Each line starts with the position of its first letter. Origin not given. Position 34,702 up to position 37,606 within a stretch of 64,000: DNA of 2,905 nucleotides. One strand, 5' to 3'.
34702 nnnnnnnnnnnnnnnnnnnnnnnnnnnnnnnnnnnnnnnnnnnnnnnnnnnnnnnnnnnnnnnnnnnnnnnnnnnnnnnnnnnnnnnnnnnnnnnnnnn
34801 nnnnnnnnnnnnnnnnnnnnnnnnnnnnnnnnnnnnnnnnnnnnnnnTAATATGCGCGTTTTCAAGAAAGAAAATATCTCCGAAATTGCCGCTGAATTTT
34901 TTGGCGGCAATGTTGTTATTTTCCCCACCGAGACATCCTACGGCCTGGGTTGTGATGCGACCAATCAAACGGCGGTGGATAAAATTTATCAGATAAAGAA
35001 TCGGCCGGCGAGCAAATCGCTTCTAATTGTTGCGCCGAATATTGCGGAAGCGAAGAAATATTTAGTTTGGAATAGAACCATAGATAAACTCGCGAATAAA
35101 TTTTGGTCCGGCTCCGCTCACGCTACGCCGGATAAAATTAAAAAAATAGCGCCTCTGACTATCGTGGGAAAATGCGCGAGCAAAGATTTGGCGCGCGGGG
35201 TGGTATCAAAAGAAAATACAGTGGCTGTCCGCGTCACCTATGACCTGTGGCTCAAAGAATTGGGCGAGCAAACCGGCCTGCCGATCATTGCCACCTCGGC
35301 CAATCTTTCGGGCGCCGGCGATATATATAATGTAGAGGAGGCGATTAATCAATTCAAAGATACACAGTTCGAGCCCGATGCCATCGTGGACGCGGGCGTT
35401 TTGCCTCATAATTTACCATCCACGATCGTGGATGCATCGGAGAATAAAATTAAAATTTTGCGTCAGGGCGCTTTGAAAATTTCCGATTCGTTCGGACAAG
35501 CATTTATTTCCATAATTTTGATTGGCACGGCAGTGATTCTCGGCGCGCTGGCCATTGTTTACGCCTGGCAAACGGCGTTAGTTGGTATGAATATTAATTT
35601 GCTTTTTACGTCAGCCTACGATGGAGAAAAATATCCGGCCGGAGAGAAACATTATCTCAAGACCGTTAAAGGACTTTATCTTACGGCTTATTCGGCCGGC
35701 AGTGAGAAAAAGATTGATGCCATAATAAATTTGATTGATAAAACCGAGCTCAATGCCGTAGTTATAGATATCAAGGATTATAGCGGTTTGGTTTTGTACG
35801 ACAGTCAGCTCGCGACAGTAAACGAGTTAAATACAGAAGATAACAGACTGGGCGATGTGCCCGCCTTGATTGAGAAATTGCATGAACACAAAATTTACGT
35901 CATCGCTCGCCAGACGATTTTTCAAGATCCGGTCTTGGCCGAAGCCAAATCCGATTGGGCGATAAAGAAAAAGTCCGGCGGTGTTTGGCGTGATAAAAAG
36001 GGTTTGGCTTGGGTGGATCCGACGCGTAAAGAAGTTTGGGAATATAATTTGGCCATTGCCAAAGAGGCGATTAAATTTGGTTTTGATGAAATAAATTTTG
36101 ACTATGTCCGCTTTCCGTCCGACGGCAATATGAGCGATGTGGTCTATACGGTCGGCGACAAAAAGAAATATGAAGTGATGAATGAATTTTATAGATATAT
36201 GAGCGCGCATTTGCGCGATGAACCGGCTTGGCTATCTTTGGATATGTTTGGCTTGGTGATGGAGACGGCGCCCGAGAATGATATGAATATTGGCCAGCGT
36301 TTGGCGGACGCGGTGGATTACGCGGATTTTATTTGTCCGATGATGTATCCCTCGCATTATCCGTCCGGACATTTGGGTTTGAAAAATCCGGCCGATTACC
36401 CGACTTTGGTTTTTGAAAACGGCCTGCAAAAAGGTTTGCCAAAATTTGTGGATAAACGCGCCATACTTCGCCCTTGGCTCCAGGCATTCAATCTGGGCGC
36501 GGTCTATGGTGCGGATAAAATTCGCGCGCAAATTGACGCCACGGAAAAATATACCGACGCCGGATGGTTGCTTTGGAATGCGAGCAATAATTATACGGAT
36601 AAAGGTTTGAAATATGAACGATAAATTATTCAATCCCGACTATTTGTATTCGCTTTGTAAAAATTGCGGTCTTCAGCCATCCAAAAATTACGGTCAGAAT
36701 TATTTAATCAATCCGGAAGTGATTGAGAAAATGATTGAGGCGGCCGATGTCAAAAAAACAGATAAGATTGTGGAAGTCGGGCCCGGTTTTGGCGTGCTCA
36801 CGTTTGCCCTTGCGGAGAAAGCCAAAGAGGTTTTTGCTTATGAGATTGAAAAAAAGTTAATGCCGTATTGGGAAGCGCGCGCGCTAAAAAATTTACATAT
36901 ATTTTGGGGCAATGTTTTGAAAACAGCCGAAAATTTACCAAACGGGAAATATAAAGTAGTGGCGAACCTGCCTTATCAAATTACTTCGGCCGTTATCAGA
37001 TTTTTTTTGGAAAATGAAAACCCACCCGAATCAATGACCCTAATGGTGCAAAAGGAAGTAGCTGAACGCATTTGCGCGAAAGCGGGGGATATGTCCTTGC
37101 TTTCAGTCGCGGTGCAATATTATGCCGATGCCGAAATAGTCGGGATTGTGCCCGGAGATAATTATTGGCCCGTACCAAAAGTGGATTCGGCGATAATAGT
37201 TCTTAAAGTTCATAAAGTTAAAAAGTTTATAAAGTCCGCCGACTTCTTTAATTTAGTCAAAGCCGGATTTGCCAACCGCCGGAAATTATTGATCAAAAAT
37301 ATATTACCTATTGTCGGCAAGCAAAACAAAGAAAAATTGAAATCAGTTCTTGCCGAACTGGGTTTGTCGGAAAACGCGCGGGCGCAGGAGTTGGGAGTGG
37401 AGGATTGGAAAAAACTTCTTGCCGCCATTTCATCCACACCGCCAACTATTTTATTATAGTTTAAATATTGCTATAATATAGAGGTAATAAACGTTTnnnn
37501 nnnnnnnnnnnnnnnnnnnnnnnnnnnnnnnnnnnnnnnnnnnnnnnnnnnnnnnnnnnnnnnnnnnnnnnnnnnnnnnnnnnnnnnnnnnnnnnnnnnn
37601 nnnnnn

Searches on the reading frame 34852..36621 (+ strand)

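Call 75: search_protein_families(library=pfam, proteins=[window:34852-36621:+], max_evalue=0.001)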
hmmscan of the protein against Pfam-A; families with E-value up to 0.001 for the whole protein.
window:34852-36621:+ (590 aa): 3 families
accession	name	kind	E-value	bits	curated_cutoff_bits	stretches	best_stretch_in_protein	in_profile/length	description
PF13200.12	DUF4015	-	4e-102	342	27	1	274-581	1-313/313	Putative glycosyl hydrolase domain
PF01300.24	Sua5_yciO_yrdC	-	1.8e-42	145.3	25.1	1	19-206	6-178/178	Telomere recombination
PF14871.12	GHL6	-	4.5e-07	30.6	35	1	291-385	5-89/132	Hypothetical glycosyl hydrolase 6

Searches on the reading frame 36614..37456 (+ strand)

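Call 75: search_protein_families(library=pfam, proteins=[window:36614-37456:+], max_evalue=0.001)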
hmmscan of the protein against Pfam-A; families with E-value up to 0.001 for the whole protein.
window:36614-37456:+ (281 aa): 1 family
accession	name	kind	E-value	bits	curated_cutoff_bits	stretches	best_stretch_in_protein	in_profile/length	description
PF00398.26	RrnaAD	-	1.1e-50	172.6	24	1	24-268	6-257/263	Ribosomal RNA adenine dimethylase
